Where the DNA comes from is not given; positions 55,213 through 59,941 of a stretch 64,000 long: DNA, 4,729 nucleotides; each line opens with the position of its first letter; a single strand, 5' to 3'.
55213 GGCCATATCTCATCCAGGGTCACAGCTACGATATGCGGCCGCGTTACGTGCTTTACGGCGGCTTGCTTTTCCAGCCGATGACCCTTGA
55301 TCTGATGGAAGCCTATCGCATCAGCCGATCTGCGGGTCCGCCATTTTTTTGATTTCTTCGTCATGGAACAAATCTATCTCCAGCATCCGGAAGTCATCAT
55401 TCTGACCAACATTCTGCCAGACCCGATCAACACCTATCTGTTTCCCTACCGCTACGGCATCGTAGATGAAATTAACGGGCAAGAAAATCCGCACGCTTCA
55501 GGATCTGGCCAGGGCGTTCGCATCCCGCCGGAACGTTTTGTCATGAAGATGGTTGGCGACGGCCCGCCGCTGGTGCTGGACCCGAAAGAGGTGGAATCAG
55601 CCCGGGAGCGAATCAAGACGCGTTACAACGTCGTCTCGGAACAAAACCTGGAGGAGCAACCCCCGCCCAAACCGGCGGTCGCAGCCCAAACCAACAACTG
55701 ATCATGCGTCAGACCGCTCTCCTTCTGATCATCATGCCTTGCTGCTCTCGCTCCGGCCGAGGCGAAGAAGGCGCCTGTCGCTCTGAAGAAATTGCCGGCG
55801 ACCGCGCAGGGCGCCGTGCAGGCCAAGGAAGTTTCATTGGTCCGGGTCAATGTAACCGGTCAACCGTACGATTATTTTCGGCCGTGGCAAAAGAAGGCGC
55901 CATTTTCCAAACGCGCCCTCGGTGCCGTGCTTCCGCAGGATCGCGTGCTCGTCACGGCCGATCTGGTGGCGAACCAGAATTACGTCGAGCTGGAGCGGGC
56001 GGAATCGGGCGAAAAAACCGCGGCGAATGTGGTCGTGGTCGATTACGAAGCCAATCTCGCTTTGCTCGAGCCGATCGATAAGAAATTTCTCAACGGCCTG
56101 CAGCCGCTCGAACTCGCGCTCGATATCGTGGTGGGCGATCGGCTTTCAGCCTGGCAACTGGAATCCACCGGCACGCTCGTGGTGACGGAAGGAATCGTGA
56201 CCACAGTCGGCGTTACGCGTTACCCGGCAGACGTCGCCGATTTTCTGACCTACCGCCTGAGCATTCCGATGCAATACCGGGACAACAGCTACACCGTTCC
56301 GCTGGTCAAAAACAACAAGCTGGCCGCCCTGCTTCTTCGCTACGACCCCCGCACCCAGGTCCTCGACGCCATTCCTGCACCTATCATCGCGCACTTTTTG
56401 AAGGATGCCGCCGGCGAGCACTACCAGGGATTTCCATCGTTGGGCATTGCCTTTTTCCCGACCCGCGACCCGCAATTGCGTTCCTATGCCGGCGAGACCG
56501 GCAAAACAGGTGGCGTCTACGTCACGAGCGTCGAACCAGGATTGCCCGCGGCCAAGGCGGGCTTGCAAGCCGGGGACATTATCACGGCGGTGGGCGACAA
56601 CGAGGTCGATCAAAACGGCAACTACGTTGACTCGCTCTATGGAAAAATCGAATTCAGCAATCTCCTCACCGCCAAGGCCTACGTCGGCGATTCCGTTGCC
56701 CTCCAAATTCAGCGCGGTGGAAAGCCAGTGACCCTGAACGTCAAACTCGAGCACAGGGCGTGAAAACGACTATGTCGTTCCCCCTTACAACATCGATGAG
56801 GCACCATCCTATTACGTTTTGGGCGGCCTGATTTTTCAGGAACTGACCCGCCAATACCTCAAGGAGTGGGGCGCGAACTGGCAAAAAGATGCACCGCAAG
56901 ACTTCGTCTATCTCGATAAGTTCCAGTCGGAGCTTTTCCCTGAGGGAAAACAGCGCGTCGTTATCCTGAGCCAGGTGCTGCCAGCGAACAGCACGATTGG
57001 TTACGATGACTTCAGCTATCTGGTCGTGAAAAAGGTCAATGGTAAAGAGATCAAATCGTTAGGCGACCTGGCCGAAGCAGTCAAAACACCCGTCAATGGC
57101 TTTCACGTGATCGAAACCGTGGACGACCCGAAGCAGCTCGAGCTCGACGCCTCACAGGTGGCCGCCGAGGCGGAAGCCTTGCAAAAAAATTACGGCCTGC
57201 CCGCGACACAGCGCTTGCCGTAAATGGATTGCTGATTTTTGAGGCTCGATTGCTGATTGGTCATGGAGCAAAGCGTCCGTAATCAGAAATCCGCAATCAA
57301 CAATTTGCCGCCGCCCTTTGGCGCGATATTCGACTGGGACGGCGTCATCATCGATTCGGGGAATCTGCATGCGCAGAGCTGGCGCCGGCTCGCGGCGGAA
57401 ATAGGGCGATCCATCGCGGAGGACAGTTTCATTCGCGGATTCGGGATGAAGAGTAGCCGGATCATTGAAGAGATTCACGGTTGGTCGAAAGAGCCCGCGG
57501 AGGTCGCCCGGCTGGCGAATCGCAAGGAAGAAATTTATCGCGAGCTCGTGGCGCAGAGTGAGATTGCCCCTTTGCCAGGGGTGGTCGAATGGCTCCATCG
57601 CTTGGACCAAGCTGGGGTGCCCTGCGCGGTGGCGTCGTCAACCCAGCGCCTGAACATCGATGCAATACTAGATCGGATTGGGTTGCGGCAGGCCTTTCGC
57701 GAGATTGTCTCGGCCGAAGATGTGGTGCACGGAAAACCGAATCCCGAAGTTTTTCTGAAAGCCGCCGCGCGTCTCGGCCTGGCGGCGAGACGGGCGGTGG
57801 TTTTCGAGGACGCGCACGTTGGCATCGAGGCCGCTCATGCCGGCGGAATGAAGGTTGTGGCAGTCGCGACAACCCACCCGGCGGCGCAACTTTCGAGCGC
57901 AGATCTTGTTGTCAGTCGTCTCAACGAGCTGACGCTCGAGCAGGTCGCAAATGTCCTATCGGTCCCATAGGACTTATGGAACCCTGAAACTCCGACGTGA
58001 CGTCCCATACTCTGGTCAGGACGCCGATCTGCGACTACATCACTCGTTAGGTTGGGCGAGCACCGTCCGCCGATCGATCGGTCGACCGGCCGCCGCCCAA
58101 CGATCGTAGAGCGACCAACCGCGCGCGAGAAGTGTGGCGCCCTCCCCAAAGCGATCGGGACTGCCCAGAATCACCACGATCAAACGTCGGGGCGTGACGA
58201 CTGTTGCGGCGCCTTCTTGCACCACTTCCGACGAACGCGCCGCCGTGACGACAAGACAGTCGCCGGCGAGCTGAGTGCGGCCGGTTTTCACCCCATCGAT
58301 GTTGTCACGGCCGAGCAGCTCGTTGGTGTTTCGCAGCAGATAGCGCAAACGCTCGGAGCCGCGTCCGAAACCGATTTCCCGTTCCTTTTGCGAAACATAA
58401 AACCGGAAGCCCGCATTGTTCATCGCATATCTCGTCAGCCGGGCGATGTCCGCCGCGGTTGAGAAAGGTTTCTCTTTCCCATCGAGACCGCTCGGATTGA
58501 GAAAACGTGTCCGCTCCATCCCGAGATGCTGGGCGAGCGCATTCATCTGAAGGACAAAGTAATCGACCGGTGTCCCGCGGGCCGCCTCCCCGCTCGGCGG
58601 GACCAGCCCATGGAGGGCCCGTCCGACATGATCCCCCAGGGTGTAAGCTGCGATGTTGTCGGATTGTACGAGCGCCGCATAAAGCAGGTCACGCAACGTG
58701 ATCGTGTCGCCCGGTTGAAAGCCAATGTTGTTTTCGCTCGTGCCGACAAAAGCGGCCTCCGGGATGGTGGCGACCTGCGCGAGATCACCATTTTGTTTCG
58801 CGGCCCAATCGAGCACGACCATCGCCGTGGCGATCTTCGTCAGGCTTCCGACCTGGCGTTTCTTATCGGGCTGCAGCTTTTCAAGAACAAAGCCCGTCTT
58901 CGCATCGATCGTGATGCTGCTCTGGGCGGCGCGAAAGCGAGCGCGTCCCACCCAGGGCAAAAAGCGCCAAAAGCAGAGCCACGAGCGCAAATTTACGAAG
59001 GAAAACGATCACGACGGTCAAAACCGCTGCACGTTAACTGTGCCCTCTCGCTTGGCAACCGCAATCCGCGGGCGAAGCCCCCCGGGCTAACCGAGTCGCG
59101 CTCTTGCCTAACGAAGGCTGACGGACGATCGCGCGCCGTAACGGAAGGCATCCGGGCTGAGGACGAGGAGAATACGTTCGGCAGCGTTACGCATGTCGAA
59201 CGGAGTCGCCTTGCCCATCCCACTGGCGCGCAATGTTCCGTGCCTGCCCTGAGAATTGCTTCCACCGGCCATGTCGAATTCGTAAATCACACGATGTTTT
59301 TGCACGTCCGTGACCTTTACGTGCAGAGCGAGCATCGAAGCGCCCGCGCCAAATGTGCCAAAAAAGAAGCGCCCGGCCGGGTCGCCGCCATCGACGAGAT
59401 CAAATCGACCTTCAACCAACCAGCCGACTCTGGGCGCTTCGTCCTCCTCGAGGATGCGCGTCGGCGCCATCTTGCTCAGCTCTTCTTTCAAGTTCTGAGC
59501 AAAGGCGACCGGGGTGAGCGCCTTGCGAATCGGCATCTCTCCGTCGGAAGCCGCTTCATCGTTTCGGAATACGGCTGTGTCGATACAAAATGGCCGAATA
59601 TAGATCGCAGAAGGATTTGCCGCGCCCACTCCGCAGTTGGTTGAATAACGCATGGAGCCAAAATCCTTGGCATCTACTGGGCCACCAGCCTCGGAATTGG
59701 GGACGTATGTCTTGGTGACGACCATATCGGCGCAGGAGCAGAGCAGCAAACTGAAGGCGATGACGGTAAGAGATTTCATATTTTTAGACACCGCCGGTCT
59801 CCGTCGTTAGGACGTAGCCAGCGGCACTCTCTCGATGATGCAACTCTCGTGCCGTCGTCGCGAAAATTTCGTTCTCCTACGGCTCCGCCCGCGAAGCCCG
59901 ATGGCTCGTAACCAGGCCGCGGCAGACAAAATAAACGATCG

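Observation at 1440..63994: Hyper-abundant 8/9-mer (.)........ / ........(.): about 25 exact copies where about 2 are expected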

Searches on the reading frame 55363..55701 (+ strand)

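Call 57: search_protein_families(library=pfam, proteins=[window:55363-55701:+], max_evalue=0.01)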
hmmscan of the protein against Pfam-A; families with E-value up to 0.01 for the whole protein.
window:55363-55701:+ (112 aa): 1 family
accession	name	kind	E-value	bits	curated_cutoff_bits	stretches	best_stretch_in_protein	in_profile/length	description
PF17815.7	PDZ_3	-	5.7e-05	23.3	22.8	1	8-93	56-141/145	PDZ domain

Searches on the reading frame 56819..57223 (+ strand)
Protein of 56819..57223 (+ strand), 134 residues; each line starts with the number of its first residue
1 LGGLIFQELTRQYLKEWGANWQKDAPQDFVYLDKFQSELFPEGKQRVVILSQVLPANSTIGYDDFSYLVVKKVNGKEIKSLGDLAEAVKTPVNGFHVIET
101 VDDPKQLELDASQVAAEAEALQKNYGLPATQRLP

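Call 57: search_protein_families(library=pfam, proteins=[window:56819-57223:+], max_evalue=0.01)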
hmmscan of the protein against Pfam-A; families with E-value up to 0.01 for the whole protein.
window:56819-57223:+ (134 aa): 1 family
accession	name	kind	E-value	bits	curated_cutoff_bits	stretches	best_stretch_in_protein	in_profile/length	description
PF17815.7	PDZ_3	-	1.3e-27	96.8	22.8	1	1-129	15-140/145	PDZ domain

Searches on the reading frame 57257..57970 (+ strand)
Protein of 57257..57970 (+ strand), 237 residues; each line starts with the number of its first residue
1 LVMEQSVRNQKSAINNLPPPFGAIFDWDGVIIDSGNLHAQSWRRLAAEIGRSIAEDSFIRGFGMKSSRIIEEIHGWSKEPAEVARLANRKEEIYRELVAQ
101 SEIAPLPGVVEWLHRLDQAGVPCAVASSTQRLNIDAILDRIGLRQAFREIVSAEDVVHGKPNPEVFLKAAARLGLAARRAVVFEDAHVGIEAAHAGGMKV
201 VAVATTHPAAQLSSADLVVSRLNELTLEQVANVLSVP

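Call 11: search_protein_families(library=pfam, proteins=[window:57257-57970:+])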
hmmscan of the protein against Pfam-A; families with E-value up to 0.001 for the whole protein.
window:57257-57970:+ (237 aa): 4 families
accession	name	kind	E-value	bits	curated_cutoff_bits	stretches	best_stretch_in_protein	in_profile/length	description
PF13419.12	HAD_2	-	4.1e-33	115.4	23.8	1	24-203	2-178/178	Haloacid dehalogenase-like hydrolase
PF00702.32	Hydrolase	-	1.3e-29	104.4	26.4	1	23-197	4-191/191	haloacid dehalogenase-like hydrolase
PF12710.13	HAD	-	7.8e-08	33.4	27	1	23-167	1-152/189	haloacid dehalogenase-like hydrolase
PF13242.12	Hydrolase_like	-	8.7e-08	32.4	22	1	158-224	2-74/75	HAD-hyrolase-like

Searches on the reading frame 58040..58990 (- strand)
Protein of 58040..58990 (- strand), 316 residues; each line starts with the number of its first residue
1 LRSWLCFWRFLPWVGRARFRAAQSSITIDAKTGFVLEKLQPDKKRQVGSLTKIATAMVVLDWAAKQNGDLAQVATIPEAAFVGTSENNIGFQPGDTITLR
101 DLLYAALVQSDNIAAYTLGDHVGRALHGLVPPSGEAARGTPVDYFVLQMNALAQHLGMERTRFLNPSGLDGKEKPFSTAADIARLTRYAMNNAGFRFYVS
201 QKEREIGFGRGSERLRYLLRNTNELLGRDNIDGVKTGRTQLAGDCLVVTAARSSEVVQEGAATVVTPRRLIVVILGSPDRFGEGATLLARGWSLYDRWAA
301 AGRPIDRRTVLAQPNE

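Call 11: search_protein_families(library=pfam, proteins=[window:58040-58990:-])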
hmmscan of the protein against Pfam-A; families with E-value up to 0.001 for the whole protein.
window:58040-58990:- (316 aa): 2 families
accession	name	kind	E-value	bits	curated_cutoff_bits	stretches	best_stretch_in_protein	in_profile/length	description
PF00768.25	Peptidase_S11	-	9.5e-41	140.3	27.6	1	21-254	11-227/239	D-alanyl-D-alanine carboxypeptidase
PF13354.11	Beta-lactamase2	-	4.7e-13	49.4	22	1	39-124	15-100/214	Beta-lactamase enzyme family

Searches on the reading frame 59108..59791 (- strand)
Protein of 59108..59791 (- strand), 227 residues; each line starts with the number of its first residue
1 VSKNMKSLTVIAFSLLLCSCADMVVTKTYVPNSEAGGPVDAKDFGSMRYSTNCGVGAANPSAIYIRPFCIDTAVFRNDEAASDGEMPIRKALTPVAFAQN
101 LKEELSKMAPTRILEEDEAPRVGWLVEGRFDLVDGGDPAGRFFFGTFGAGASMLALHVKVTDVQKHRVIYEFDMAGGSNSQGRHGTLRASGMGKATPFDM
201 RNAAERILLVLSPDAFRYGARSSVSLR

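Call 38: search_protein_families(library=ncbifam, proteins=[window:59108-59791:-])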
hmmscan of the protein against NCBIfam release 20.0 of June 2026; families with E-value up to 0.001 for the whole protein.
window:59108-59791:- (227 aa): 0 families

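Call 56: search_protein_families(library=pfam, proteins=[window:59108-59791:-], max_evalue=0.01)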
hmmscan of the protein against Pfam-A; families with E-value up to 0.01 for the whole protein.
window:59108-59791:- (227 aa): 1 family
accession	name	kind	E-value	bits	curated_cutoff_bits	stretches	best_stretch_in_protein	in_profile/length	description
PF14366.11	DUF4410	-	3.8e-09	37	26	1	63-175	1-101/120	Domain of unknown function (DUF4410)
